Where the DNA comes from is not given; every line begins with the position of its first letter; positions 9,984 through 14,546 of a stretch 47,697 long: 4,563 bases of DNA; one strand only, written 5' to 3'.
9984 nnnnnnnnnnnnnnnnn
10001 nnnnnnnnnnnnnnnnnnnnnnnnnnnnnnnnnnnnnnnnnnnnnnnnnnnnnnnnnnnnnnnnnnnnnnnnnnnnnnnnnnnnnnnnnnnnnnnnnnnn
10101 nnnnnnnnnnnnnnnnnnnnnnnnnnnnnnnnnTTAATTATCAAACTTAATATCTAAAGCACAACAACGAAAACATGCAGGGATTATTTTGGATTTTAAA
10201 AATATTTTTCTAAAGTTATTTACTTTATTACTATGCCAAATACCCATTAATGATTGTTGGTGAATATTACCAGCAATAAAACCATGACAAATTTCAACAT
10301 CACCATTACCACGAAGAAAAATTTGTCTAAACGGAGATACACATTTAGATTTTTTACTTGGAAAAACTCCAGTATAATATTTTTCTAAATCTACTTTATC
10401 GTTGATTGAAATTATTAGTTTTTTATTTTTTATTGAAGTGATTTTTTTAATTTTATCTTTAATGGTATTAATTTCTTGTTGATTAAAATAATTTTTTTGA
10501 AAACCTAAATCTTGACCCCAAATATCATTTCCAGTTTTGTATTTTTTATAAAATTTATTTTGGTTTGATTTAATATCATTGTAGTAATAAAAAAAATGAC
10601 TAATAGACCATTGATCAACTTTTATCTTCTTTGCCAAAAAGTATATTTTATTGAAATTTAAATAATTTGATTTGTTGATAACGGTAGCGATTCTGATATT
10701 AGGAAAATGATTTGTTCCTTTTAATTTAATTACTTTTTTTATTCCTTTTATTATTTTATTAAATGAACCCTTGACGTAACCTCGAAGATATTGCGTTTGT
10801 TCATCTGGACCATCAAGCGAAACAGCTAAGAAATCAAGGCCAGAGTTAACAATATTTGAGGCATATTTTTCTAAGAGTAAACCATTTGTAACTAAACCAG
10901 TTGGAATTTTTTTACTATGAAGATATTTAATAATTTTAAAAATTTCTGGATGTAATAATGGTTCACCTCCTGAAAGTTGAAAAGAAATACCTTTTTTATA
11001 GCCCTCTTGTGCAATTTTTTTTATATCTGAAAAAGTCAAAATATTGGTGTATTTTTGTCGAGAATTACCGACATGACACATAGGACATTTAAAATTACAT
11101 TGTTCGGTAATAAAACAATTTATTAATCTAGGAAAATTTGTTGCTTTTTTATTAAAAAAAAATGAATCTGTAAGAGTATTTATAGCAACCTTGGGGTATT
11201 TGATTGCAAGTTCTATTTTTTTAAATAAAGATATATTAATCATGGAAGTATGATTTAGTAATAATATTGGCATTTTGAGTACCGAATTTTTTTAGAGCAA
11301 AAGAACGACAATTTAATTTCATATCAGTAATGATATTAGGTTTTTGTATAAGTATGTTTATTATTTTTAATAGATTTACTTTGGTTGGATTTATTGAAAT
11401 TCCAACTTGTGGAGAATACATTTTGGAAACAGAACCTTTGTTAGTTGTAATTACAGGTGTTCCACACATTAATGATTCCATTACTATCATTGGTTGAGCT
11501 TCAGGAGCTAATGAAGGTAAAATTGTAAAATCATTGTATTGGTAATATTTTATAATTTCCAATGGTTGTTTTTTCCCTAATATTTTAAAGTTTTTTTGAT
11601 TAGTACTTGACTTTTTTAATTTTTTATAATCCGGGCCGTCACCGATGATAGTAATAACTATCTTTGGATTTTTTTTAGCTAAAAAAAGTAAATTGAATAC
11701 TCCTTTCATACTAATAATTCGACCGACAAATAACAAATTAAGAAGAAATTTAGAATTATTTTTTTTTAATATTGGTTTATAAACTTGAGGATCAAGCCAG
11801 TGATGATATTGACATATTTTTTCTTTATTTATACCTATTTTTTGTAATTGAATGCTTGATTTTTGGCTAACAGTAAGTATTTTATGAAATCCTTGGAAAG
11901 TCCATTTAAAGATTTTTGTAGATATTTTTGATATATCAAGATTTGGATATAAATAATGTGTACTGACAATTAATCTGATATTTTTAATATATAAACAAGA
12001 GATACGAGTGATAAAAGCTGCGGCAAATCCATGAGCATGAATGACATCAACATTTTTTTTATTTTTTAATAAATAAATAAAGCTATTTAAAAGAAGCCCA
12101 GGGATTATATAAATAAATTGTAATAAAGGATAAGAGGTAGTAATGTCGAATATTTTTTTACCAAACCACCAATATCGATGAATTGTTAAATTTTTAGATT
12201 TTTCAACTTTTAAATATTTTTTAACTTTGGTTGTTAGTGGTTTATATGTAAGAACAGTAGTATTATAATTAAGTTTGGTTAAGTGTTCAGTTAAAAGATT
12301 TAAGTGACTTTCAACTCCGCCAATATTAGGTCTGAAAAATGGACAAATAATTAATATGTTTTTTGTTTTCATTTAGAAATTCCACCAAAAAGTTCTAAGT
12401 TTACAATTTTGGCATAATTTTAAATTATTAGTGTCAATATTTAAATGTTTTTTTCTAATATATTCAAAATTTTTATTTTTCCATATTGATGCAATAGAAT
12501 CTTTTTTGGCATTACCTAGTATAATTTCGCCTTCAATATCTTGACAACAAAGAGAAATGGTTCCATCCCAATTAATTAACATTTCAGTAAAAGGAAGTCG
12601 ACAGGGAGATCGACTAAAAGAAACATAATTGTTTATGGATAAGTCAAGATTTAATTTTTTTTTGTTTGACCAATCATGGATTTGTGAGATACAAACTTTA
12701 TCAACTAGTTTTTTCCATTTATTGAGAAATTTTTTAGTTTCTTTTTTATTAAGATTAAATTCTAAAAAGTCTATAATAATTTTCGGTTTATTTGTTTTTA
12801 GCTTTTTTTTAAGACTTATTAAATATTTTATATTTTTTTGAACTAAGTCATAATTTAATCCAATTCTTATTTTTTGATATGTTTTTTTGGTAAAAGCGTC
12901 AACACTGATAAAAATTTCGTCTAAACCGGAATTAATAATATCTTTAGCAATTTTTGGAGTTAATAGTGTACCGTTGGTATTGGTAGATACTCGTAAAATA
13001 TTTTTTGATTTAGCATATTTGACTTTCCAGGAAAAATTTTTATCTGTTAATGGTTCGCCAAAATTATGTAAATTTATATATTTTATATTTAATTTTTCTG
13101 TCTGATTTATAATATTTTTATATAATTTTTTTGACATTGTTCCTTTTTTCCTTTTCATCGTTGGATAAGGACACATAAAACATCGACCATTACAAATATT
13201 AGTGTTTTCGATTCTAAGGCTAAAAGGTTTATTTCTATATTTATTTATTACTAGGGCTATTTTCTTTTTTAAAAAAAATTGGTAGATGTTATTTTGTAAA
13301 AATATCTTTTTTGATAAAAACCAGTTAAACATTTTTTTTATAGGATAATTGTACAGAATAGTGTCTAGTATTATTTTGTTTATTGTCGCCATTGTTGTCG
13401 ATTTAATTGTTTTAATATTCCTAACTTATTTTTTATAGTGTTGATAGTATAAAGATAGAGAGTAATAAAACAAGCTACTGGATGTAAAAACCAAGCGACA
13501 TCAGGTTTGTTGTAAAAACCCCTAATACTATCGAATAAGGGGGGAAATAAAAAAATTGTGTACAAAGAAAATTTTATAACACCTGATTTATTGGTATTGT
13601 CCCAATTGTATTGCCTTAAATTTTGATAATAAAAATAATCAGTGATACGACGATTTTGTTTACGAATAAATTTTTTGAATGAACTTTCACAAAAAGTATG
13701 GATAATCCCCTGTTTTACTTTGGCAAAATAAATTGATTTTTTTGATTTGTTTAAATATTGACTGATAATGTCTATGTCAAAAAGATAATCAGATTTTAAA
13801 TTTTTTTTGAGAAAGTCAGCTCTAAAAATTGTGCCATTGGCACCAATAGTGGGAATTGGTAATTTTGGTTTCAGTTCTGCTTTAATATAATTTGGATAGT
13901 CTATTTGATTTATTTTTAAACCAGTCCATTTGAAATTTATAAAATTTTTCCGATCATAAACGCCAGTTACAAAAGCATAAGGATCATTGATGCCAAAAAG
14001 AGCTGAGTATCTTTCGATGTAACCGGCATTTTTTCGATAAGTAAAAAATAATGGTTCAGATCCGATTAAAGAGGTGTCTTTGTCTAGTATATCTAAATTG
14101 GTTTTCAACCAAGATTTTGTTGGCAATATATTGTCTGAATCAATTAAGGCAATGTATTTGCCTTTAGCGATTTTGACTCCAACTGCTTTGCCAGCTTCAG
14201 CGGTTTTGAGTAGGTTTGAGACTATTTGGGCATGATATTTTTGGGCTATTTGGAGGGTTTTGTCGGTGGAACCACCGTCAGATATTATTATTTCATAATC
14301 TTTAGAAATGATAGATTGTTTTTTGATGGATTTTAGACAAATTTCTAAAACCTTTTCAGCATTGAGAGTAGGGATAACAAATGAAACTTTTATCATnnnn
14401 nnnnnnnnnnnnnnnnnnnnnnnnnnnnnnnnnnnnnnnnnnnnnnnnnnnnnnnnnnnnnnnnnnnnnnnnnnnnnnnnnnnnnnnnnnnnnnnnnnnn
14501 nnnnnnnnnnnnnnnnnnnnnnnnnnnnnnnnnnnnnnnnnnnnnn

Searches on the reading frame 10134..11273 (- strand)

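Call 9: search_protein_families(library=pfam, proteins=[window:10134-11273:-], max_evalue=0.01)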
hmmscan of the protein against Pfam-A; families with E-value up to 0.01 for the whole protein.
window:10134-11273:- (379 aa): 3 families
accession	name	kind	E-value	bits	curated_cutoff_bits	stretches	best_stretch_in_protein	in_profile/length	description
PF04055.27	Radical_SAM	-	5.4e-23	82.4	29.5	1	55-188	3-143/166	Radical SAM superfamily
PF13186.11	SPASM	-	2.2e-09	37.9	21.5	1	311-370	1-66/67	Iron-sulfur cluster-binding domain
PF13353.11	Fer4_12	-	1.4e-07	32.4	22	1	56-175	12-136/137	4Fe-4S single cluster domain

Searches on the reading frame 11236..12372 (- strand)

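Call 9: search_protein_families(library=pfam, proteins=[window:11236-12372:-], max_evalue=0.01)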
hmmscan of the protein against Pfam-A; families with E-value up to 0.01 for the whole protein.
window:11236-12372:- (378 aa): 4 families
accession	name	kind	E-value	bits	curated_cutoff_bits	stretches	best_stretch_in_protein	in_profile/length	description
PF00534.26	Glycos_transf_1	-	1.5e-21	77.1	26.4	1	213-345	18-159/172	Glycosyl transferases group 1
PF13439.12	Glyco_transf_4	-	1.5e-15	58.1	28.5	1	17-195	1-168/170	Glycosyltransferase Family 4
PF13692.12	Glyco_trans_1_4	-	1.9e-13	51.3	27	1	213-327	4-124/142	Glycosyl transferases group 1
PF13524.12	Glyco_trans_1_2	-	0.00015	22.2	25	1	232-360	9-130/144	Glycosyl transferase-like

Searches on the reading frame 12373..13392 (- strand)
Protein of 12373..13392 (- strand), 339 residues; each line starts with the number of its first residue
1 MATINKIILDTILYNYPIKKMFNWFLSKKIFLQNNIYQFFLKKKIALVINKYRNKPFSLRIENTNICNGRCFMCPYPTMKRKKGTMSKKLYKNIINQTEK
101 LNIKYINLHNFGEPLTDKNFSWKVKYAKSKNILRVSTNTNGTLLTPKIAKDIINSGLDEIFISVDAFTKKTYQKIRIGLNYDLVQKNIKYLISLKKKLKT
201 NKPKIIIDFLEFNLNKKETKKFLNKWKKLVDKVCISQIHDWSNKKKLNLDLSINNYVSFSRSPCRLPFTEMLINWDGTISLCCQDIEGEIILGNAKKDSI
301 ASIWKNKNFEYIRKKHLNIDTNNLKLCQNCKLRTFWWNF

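Call 9: search_protein_families(library=pfam, proteins=[window:12373-13392:-], max_evalue=0.01)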
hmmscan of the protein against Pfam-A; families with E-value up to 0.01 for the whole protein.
window:12373-13392:- (339 aa): 2 families
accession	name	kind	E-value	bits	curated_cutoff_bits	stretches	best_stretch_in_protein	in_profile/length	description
PF04055.27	Radical_SAM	-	5.1e-17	63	29.5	1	64-195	4-140/166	Radical SAM superfamily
PF13186.11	SPASM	-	8e-15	55.3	21.5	1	264-331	1-67/67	Iron-sulfur cluster-binding domain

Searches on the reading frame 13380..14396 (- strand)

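Call 9: search_protein_families(library=pfam, proteins=[window:13380-14396:-], max_evalue=0.01)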
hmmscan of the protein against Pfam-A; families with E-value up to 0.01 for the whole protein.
window:13380-14396:- (338 aa): 2 families
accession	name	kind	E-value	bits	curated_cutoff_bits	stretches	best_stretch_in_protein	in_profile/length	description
PF00535.33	Glycos_transf_2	-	3.5e-20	73.1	23.3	1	5-109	1-108/168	Glycosyl transferase family 2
PF13641.12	Glyco_tranf_2_3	-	4.3e-08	33.9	27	1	4-250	3-227/230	Glycosyltransferase like family 2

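Call 52: search_protein_families(library=ncbifam, proteins=[window:13380-14396:-], max_evalue=0.00001)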
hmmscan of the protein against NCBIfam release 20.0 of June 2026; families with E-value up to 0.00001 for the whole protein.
window:13380-14396:- (338 aa): 13 families
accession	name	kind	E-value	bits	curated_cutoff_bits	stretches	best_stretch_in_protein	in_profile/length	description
NF007482.0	PRK10073.1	equivalog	1.8e-15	56.8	423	1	3-93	7-100/334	glycosyltransferase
NF041875.1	EPS_EpsD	equivalog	2.9e-12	46.6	370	1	4-105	1-105/325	exopolysaccharide biosynthesis glycosyltransferase EpsD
TIGR04283.1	glyco_like_mftF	equivalog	5e-12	45.9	182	1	4-100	1-93/221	TIGR04283 family arsenosugar biosynthesis glycosyltransferase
NF047683.1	TeichurnBiosyTuaG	equivalog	7.2e-11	42.2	400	1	3-92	7-100/252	teichuronic acid biosynthesis protein TuaG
NF038302.1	EPS_HpsE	equivalog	1.5e-10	40.6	300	1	3-101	2-108/307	hormogonium polysaccharide biosynthesis glycosyltransferase HpsE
TIGR03965.1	mycofact_glyco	equivalog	2.5e-09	36.5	280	1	3-130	75-204/467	mycofactocin biosynthesis glycosyltransferase MftF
TIGR03111.1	glyc2_xrt_Gpos1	hypoth_equivalog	3.1e-09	36.2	363.95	1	3-95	50-148/439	TIGR03111 family XrtG-associated glycosyltransferase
NF053739.1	GlytfEpsEBac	equivalog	1.6e-08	33.9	450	1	3-108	2-111/265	glycosyltransferase EpsE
NF050050.1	ProtGlycPglI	equivalog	1.8e-08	34.2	500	1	2-93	2-98/306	GalNAc(5)-diNAcBac-PP-undecaprenol beta-1,3-glucosyltransferase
NF010496.0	PRK13915.1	equivalog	1.8e-07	30.5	262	1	3-90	32-128/307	glucosyl-3-phosphoglycerate synthase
TIGR03937.1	PgaC_IcaA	equivalog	2.3e-07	30.1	422.3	1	3-94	46-141/407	poly-beta-1,6-N-acetyl-D-glucosamine synthase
TIGR04182.1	glyco_TIGR04182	equivalog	7e-07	28.9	325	1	4-92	2-86/293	S-layer glycoprotein N-glycosyltransferase AglJ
NF047588.1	GlcsyltransPgfSStrep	equivalog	1.1e-06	28.1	500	0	2-89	1-96/308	glycosyltransferase PgfS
